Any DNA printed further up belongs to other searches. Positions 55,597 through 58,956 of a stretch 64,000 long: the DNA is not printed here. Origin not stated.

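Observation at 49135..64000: Cluster of four giant GT-C-like membrane proteins with a flippase-like protein and an AsnB-type amidotransferase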

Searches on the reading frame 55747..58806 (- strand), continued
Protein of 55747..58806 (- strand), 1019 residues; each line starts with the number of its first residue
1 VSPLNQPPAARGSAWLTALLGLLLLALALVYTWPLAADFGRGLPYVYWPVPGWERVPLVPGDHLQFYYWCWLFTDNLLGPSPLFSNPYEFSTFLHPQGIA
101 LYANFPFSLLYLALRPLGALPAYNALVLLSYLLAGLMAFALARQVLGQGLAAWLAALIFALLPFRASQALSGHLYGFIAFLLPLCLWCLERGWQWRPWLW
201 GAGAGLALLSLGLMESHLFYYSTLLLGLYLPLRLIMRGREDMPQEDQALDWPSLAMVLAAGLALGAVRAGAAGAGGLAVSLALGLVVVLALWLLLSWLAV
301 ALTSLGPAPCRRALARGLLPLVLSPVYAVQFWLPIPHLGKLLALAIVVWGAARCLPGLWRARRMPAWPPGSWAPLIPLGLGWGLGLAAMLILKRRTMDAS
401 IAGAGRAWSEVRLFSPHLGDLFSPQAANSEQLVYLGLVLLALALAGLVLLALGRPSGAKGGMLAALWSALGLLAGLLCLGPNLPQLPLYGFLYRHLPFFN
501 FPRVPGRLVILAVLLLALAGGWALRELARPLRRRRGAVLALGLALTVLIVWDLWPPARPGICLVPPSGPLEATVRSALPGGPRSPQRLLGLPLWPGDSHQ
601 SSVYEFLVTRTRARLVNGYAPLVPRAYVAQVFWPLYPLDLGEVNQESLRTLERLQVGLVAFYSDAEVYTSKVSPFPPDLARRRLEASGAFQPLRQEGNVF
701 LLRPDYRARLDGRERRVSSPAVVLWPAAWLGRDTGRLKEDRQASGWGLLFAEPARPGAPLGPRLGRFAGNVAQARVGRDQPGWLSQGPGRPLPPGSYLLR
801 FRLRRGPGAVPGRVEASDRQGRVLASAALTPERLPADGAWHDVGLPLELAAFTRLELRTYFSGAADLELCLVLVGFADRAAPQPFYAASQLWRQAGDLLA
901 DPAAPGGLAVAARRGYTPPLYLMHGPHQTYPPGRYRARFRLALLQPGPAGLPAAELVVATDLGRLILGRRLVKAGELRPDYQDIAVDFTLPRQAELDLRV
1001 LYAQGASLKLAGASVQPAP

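Call 78: search_protein_representatives(alignment_id=A1)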
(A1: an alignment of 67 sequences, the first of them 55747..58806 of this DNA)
Query: 67 sequences, 964 profile positions. Proteins with E-value up to 0.001 (for the whole library): 26857; up to 1e-10: 9129; up to 1e-30: 1000. The best 150 are listed.
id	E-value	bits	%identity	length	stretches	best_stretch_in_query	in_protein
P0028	0.0e+00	1206.7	-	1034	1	5-963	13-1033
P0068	0.0e+00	1144.2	-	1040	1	1-963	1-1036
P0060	0.0e+00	1136.7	-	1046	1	4-963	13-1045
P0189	0.0e+00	1126.8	-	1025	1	5-963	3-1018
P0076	0.0e+00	1071.9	-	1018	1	6-962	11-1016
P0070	0.0e+00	1044.0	-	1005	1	13-963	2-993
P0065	0.0e+00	1027.1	-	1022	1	4-963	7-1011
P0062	0.0e+00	1024.6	-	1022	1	10-962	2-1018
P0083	2.3e-283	959.0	-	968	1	8-963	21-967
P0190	1.0e-279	946.9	-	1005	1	4-963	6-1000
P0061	1.2e-278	943.4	-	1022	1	6-962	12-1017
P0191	4.0e-272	921.8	-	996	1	7-962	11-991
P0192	3.2e-263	892.3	-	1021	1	5-962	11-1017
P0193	1.6e-257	873.4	-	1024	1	5-961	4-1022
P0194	3.7e-257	872.3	-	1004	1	7-963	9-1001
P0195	1.2e-256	870.5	-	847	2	343-960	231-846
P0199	1.5e-249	847.1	-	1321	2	10-962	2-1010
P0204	1.8e-236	803.8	-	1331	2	7-962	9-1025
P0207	1.1e-233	794.5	-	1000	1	7-963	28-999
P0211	1.4e-227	774.4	-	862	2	342-962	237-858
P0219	1.5e-220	751.1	-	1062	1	10-963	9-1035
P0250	3.7e-201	686.9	-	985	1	9-962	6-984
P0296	5.8e-190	649.9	-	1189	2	335-963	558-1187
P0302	3.8e-189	647.2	-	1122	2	342-963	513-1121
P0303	4.3e-189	647.0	-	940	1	5-922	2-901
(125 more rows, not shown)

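Call 79: search_protein_families(library=pfam, proteins=[P0199, P0204, P0296, P0302, P0219, P0195, P0211, P0250, P0303], max_evalue=0.01)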
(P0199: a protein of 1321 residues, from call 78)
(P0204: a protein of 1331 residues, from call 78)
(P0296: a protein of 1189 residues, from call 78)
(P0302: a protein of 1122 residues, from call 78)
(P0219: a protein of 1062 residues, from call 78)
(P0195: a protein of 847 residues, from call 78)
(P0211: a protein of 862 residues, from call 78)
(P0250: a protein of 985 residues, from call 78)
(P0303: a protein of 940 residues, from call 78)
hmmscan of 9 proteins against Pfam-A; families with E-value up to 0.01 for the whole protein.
P0199 (1321 aa): 0 families

P0204 (1331 aa): 0 families

P0296 (1189 aa): 1 family
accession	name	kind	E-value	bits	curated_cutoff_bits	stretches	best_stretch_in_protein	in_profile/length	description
PF03706.18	LPG_synthase_TM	-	3.5e-37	128.9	33.4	1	9-303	2-302/302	Lysylphosphatidylglycerol synthase TM region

P0302 (1122 aa): 4 families
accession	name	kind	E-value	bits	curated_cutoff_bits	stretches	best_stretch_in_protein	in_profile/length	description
PF00132.30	Hexapep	-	1.6e-11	43.8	27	1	196-230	2-36/36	Bacterial transferase hexapeptide (six repeats)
PF20176.3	DUF6541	-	0.00018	20.4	29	1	401-628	201-413/646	Family of unknown function (DUF6541)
PF14602.12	Hexapep_2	-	0.00063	19.9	27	1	195-230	1-34/34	Hexapeptide repeat of succinyl-transferase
PF25084.1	LbH_EIF2B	-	0.00065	20.1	54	0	196-229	22-54/105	EIF2B subunit epsilon LbH domain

P0219 (1062 aa): 0 families

P0195 (847 aa): 2 families
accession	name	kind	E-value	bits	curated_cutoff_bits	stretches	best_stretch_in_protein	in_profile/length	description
PF10131.15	PTPS_related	-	0.00079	18.4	26.4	1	110-359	24-269/621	6-pyruvoyl-tetrahydropterin synthase related domain; membrane protein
PF13231.12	PMT_2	-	0.0072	17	26.1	1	108-250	20-160/160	Dolichyl-phosphate-mannose-protein mannosyltransferase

P0211 (862 aa): 0 families

P0250 (985 aa): 0 families

P0303 (940 aa): 0 families

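Call 89: find_encoding_contigs(protein=P0296, flank=10000, max_places=1)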
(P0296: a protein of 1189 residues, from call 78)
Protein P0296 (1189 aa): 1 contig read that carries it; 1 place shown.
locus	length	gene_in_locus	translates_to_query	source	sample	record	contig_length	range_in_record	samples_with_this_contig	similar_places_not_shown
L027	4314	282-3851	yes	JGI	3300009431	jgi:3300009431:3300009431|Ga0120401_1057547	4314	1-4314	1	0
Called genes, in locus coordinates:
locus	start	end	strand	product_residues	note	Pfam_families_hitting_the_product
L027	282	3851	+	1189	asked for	PF03706:LPG_synthase_TM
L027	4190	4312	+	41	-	?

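Call 94: find_related_loci(query=A3, collection=metagenome_contigs, flank=10000)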
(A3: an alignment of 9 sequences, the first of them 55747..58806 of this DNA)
Query A3 (1019 aa) in metagenome_contigs; peptide patterns used: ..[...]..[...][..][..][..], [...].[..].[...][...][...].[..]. (x = any residue, [..] = any of these).
186 stretches matched a pattern; 62 encode a relative of the query (tblastn E <= 1e-3); 61 distinct loci.
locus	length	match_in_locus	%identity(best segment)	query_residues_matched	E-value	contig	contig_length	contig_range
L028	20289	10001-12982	60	31-1015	0e+0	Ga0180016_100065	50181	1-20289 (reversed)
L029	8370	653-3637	61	31-1015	0e+0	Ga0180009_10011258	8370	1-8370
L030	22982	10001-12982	62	31-1015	0e+0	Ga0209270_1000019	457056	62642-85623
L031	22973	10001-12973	54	32-1016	0e+0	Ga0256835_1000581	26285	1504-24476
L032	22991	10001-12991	57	30-1016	0e+0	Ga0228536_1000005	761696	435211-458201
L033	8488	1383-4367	56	28-1016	0e+0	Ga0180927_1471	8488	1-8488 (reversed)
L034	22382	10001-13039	37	12-1015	0e+0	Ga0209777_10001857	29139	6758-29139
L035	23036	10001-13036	38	29-1016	0e+0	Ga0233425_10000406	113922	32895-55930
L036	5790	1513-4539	37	23-1019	2e-168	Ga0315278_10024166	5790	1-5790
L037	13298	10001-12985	52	30-1015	0e+0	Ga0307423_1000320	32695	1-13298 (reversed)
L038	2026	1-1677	57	459-1016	8e-175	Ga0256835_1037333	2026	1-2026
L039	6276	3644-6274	39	25-894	2e-156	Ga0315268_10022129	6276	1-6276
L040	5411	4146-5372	63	31-432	1e-136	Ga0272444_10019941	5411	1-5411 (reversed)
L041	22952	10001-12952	37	29-1015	4e-163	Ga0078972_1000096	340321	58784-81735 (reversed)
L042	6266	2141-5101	34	32-1008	4e-121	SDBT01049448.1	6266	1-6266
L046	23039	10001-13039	24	24-999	3e-98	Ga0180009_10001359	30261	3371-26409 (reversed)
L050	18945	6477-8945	30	20-1000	2e-78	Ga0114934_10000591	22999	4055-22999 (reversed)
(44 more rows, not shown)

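Call 96: search_solved_structures(query=L019:760-1461:+, max_evalue=0.001)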
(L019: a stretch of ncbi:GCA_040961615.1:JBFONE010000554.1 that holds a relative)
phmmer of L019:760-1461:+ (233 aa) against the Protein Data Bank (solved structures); distinct sequences matched with E-value up to 0.001: 24.
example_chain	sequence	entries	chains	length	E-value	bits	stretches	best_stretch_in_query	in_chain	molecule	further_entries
5mlz_A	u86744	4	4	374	2.9e-29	105.2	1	2-228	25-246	Dolichol monophosphate mannose synthase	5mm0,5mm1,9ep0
9hwj_A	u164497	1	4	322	3.5e-14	55.8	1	2-216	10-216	Undecaprenyl-phosphate 4-deoxy-4-formamido-L-arabinose transferase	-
9bhc_C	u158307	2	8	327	2.2e-13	53.3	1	2-216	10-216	Undecaprenyl-phosphate 4-deoxy-4-formamido-L-arabinose transferase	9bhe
8vxh_A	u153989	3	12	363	2.9e-13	52.8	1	2-216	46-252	Undecaprenyl-phosphate 4-deoxy-4-formamido-L-arabinose transferase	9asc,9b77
5ekp_C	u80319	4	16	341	1.2e-09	41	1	2-123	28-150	Uncharacterized glycosyltransferase sll0501 | Glycosyltransferase sll0501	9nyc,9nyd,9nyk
9nye_A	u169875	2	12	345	1.3e-09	40.9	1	2-123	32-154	Glycosyltransferase sll0501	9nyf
5eke_A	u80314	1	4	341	1.4e-09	40.8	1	2-123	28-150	Uncharacterized glycosyltransferase sll0501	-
3bcv_A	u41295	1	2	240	7.5e-08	35.1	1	2-130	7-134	Putative glycosyltransferase protein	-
2z87_A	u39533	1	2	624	1.7e-07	34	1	1-104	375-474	Chondroitin synthase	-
2z86_A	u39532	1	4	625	1.7e-07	34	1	1-104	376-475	Chondroitin synthase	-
9omj_A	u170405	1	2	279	3.5e-07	32.9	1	2-117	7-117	Glycosyltransferase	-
9omh_A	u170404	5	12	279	3.6e-07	32.9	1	2-117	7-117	Glycosyltransferase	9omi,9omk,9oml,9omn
9omm_A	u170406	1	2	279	3.6e-07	32.9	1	2-117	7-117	Glycosyltransferase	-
6yv7_B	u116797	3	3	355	5.1e-07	32.4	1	2-94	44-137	Glycosyl transferase, family 2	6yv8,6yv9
6yv7_A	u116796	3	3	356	5.1e-07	32.4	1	2-94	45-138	Glycosyl transferase, family 2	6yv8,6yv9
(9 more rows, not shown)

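Call 97: search_solved_structures(query=L019:15607-16380:-, max_evalue=0.001)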
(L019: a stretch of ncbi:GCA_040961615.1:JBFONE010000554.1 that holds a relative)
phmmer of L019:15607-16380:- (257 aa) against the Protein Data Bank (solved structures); distinct sequences matched with E-value up to 0.001: 6.
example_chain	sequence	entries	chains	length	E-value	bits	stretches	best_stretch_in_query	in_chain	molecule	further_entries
5mlz_A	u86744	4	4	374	4.4e-05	26.8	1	3-171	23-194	Dolichol monophosphate mannose synthase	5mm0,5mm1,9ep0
4y6n_A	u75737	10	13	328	7.1e-05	26.1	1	2-89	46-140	Glucosyl-3-phosphoglycerate synthase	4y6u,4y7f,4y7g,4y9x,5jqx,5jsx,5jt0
3e25_A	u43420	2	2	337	7.5e-05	26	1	2-89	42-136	Putative uncharacterized protein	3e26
4ddz_A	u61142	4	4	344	7.8e-05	25.9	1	2-89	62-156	GLUCOSYL-3-PHOSPHOGLYCERATE SYNTHASE (GpgS) | Glucosyl-3-phosphoglycerate synthase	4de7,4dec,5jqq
7pdo_A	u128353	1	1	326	0.00047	23.4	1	2-102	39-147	Glucosyl-3-phosphoglycerate synthase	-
7p5l_A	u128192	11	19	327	0.00047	23.4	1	2-102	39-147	Glucosyl-3-phosphoglycerate synthase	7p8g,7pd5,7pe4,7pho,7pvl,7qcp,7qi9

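Call 100: search_solved_structures(query=L019:8541-9707:+, max_evalue=0.0001)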
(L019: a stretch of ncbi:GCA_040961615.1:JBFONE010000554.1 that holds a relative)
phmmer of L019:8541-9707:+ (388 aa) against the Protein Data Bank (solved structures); distinct sequences matched with E-value up to 0.0001: 9.
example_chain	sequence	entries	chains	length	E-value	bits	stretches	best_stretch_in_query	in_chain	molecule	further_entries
7qsg_A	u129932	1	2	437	4.3e-22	81.9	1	19-385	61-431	D-inositol 3-phosphate glycosyltransferase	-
3okc_A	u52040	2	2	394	4.2e-18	68.7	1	160-381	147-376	GDP-mannose-dependent alpha-(1-6)-phosphatidylinositol monomannoside mannosyltransferase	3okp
3oka_A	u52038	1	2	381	4.7e-18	68.6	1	160-381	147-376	GDP-mannose-dependent alpha-(1-6)-phosphatidylinositol monomannoside mannosyltransferase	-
3c4q_A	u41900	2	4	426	7.1e-15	58.1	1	16-383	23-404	Predicted glycosyltransferases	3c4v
3c48_A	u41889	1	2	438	7.6e-15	58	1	16-383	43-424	Predicted glycosyltransferases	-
6kih_A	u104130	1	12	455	5.9e-13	51.8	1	146-384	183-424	Tll1590 protein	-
4n9w_A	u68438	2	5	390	1.1e-12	51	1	177-383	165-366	GDP-mannose-dependent alpha-(1-2)-phosphatidylinositol mannosyltransferase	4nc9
2gej_A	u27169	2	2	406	1.1e-12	50.9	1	178-383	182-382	PHOSPHATIDYLINOSITOL MANNOSYLTRANSFERASE (PimA)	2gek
4xso_B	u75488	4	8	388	3.6e-07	32.8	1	77-350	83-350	Alr3699 protein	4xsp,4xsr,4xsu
